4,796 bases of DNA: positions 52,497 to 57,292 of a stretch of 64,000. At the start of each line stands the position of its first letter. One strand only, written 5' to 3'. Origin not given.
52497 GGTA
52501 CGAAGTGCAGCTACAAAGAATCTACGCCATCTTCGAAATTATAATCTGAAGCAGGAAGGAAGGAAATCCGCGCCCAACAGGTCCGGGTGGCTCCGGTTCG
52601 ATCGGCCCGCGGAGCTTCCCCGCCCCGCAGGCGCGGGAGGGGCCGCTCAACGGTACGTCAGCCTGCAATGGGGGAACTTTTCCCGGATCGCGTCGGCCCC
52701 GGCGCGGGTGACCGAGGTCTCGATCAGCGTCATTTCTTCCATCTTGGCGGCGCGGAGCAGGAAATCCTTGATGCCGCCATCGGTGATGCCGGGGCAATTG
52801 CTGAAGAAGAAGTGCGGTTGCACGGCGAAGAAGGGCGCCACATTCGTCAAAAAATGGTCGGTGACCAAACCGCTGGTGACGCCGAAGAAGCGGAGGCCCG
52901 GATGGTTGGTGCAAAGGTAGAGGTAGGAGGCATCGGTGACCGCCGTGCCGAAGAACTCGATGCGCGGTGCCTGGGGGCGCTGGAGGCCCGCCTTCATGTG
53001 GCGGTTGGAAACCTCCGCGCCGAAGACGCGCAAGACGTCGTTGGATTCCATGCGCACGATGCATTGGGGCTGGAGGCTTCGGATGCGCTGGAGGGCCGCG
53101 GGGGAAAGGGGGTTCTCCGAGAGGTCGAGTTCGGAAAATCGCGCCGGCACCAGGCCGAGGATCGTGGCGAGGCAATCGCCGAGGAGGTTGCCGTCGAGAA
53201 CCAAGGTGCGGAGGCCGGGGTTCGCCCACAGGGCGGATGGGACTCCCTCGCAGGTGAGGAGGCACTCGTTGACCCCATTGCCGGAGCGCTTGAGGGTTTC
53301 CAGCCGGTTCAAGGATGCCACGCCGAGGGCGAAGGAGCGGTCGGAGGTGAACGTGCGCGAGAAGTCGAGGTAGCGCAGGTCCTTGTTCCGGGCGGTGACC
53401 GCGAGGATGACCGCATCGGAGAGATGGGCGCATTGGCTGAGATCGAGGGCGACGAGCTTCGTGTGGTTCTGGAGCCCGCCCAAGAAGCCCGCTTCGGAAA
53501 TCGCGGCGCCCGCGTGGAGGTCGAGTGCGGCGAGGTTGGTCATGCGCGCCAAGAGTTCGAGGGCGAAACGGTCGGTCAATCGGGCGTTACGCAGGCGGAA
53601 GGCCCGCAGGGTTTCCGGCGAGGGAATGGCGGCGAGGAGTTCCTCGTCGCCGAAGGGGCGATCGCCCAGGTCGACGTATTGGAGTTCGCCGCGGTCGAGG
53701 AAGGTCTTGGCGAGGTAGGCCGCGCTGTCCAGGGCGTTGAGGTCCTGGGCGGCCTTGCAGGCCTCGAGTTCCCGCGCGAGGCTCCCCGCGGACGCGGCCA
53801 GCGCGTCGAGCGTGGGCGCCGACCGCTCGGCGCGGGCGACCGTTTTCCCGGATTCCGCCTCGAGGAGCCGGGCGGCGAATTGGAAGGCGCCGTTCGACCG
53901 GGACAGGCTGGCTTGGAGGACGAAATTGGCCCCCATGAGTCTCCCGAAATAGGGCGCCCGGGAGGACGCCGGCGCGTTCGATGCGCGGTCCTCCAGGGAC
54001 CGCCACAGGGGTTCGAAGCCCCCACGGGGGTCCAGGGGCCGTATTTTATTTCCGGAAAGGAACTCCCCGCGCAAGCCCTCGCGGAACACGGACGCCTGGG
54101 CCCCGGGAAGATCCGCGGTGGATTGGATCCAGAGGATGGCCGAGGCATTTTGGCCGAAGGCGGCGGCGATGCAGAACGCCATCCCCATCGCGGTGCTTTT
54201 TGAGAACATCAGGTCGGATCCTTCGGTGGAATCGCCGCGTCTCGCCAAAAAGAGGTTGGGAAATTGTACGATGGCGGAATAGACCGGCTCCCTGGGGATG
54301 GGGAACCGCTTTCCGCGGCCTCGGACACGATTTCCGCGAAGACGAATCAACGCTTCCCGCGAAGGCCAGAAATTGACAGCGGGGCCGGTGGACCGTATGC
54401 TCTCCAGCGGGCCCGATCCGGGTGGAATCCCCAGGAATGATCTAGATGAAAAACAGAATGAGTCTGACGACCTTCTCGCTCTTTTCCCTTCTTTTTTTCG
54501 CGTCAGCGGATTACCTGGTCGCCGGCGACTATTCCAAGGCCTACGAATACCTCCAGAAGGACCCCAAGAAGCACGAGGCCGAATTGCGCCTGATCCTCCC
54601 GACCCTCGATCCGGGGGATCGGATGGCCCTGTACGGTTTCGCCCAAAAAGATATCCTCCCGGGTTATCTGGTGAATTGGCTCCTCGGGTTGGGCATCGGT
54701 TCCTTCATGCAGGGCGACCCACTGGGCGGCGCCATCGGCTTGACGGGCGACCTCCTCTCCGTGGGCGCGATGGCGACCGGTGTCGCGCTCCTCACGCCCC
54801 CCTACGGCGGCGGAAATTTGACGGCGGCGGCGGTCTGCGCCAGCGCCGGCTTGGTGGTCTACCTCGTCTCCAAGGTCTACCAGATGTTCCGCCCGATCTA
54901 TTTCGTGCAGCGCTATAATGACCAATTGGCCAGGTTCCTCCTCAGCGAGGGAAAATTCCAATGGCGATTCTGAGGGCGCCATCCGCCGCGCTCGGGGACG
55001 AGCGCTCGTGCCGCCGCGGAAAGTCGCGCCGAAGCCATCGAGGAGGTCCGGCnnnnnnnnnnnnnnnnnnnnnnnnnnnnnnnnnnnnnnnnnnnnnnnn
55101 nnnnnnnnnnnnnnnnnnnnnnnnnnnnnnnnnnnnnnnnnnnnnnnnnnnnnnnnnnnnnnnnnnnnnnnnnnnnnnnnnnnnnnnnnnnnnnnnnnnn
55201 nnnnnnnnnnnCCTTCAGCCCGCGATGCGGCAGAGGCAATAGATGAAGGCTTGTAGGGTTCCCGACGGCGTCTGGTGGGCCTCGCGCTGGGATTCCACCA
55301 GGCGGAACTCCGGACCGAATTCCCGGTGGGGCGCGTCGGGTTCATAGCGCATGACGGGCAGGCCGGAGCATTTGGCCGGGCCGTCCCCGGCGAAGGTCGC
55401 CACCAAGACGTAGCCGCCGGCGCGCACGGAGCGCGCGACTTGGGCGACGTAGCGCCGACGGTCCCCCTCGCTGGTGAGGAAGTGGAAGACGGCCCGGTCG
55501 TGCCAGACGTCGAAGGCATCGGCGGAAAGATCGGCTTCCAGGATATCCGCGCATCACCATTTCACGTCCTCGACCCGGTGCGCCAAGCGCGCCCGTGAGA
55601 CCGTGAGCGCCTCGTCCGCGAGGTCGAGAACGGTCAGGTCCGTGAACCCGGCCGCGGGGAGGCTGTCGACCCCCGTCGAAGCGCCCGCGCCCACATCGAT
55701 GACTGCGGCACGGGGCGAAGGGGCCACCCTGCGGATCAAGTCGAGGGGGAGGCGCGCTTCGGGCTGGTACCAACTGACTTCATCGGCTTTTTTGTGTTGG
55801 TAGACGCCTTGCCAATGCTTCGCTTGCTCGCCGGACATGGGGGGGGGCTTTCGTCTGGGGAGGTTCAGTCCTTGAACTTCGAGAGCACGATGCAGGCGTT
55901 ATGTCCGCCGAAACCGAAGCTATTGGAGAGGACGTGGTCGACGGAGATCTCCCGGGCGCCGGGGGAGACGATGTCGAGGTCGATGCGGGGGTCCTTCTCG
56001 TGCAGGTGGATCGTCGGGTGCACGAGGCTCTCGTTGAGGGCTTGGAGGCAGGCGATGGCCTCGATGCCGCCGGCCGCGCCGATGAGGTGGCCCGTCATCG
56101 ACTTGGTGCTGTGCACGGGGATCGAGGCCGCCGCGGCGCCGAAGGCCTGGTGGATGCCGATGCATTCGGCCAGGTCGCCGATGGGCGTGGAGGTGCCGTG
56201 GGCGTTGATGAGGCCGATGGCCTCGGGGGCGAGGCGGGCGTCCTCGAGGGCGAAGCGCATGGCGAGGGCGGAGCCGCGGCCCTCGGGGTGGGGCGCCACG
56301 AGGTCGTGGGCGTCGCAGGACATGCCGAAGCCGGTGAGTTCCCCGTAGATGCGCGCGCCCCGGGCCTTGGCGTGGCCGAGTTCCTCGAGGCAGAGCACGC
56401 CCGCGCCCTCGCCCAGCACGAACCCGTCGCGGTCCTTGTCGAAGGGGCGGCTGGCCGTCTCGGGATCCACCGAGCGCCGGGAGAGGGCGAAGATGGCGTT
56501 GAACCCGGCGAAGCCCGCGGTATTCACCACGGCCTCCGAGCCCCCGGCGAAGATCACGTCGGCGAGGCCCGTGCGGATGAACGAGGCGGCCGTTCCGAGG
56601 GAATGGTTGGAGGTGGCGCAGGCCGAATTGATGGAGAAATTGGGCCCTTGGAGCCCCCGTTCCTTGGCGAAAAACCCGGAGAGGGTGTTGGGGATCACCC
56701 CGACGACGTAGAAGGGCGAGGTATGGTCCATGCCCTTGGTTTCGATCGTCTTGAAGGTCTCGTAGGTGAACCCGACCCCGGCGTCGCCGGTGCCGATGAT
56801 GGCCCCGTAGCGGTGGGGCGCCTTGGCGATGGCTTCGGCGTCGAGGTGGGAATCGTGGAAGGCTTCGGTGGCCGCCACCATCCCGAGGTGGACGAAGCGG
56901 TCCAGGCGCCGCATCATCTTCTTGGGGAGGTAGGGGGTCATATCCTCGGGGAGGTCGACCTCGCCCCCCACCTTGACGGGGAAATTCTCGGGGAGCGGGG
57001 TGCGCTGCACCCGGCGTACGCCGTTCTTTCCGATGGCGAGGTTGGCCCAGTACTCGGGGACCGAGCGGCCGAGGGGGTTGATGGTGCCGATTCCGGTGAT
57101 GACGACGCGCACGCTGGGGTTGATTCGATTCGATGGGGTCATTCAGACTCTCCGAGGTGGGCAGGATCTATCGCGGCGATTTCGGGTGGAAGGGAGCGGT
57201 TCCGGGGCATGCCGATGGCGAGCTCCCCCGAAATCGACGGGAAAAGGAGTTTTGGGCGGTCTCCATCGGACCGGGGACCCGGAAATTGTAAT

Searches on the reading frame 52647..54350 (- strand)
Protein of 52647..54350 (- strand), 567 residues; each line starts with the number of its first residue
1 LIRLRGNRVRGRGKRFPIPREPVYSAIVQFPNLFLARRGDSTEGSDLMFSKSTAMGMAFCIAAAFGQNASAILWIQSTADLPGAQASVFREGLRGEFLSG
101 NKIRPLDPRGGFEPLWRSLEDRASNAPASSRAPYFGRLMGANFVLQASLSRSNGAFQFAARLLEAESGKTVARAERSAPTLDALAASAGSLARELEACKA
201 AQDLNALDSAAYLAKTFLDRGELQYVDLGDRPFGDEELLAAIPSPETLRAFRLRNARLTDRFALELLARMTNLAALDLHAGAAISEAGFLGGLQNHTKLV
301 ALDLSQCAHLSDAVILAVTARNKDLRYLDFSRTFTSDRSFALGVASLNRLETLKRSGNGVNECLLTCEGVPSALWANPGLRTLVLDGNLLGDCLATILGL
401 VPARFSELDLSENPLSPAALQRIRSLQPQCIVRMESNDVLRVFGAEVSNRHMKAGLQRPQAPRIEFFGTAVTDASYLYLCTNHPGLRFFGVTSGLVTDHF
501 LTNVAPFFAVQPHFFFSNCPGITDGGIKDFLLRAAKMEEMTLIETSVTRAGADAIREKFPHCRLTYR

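Call 7: search_protein_families(library=pfam, proteins=[window:52647-54350:-], max_evalue=0.001)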
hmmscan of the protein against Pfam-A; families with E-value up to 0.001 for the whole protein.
window:52647-54350:- (567 aa): 0 families

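Call 74: search_protein_families(library=pfam, proteins=[window:52647-54350:-], max_evalue=0.1)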
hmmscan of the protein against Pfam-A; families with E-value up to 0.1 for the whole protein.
window:52647-54350:- (567 aa): 2 families
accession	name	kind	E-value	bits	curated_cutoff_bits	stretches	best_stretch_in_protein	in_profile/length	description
PF12799.13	LRR_4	-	0.0065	17.1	27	0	298-332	2-32/44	Leucine Rich repeats (2 copies)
PF25013.1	LRR_Zer-1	-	0.056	14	27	0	266-350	3-81/137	Zer-1-like, Leucine-rich repeats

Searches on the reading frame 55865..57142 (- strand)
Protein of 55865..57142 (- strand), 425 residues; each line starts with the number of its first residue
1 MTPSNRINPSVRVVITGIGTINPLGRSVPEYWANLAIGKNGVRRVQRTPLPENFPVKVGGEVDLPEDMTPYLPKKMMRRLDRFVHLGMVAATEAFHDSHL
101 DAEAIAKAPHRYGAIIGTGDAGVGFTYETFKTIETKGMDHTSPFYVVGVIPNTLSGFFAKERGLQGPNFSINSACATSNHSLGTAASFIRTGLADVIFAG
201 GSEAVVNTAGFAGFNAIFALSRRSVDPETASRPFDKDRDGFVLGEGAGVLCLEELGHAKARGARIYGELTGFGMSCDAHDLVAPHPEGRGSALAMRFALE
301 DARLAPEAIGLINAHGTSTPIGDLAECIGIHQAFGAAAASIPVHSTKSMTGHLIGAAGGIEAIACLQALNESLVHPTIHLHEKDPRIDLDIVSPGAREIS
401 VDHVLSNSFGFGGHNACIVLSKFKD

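Call 9: search_protein_families(library=pfam, proteins=[window:55865-57142:-], max_evalue=0.001)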
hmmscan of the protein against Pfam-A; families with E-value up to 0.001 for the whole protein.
window:55865-57142:- (425 aa): 2 families
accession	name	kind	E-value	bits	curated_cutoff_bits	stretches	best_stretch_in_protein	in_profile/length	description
PF00109.32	ketoacyl-synt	-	6.2e-47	160.8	20.8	1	12-256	3-250/252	Beta-ketoacyl synthase, N-terminal domain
PF02801.28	Ketoacyl-synt_C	-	1e-33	116.3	20.8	1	266-380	1-118/119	Beta-ketoacyl synthase, C-terminal domain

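Call 63: find_encoding_contigs(protein=window:55865-57142:-, flank=2000, max_places=3)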
Protein window:55865-57142:- (425 aa): no gene with exactly this product is on record in the collection.

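Call 65: find_homologous_proteins(query=window:55865-57142:-, max_evalue=1e-50)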
Query window:55865-57142:- (425 aa): 7999 proteins with E <= 1e-50 among 8000 candidates; the best 120 are listed.
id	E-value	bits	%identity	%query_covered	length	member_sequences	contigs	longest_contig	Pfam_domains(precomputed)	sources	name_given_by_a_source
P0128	3.2e-284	960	100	100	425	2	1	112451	PF00109.33,PF02801.29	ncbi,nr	ncbi:MAG: beta-ketoacyl-ACP synthase II [Spirochaetes bacterium]|nr:beta-ketoacyl-ACP synthase II [S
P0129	1.8e-205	701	74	97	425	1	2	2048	PF00109.33,PF02801.29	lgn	-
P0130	3.9e-181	621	66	99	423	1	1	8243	PF00109.33,PF02801.29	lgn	-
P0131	3.2e-172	591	63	98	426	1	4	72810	PF00109.33,PF00108.30,PF02801.29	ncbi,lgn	-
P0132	6.4e-172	590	63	98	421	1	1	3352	PF00109.33,PF00108.30,PF02801.29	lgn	-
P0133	9.4e-171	586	65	98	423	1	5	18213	PF00109.33,PF02801.29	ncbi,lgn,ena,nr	ncbi:MAG: beta-ketoacyl-ACP synthase II [Spirochaetes bacterium]|nr:beta-ketoacyl-ACP synthase II [S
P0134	8.1e-170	583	62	100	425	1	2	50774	PF00109.33,PF02801.29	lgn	-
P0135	2.7e-169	582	61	98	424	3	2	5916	PF00109.33,PF02801.29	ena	-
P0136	3.2e-169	581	62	100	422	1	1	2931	PF00109.33,PF02801.29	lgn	-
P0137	8.6e-169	580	61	98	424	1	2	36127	PF00109.33,PF02801.29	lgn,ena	-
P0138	9.6e-169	580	63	98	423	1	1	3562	PF00109.33,PF02801.29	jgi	jgi:3-oxoacyl-[acyl-carrier-protein] synthase II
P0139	1.5e-168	579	61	99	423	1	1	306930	PF00109.33,PF00108.30,PF02801.29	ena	-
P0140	1.8e-168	579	64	98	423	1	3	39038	PF00109.33,PF02801.29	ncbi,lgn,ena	-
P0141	5.4e-168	577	63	98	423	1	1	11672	PF00109.33,PF02801.29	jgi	-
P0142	9.6e-168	576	62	99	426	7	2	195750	PF00109.33,PF00108.30,PF02801.29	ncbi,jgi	-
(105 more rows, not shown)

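Call 66: find_encoding_contigs(protein=P0128, flank=10000, max_places=3)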
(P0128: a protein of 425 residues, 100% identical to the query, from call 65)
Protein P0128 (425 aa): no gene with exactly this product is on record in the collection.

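Call 68: find_encoding_contigs(protein=P0250, flank=10000, max_places=4)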
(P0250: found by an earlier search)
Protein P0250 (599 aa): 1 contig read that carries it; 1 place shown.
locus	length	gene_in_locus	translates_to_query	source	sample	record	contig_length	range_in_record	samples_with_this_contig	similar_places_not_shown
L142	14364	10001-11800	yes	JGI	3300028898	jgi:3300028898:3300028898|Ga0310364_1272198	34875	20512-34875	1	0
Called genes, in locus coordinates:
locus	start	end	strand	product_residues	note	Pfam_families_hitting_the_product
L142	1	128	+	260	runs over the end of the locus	PF01261:AP_endonuc_2 (weak)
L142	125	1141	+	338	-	PF02826:2-Hacid_dh_C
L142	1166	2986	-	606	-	PF05448:AXE1, PF01738:DLH (weak), PF10142:PhoPQ_related (faint), PF00326:Peptidase_S9 (weak)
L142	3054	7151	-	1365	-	PF13385:Laminin_G_3, PF21231:GH141_M (weak), PF13229:Beta_helix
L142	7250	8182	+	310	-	PF02311:AraC_binding (weak), PF12833:HTH_18, PF00165:HTH_AraC (weak)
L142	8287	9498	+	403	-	-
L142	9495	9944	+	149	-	-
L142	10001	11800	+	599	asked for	PF11845:Tll0287-like, PF13188:PAS_8 (faint), PF00512:HisKA (weak), PF02518:HATPase_c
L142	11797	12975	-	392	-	PF05977:MFS_3, PF07690:MFS_1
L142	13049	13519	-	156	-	PF02629:CoA_binding, PF13380:CoA_binding_2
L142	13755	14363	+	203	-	?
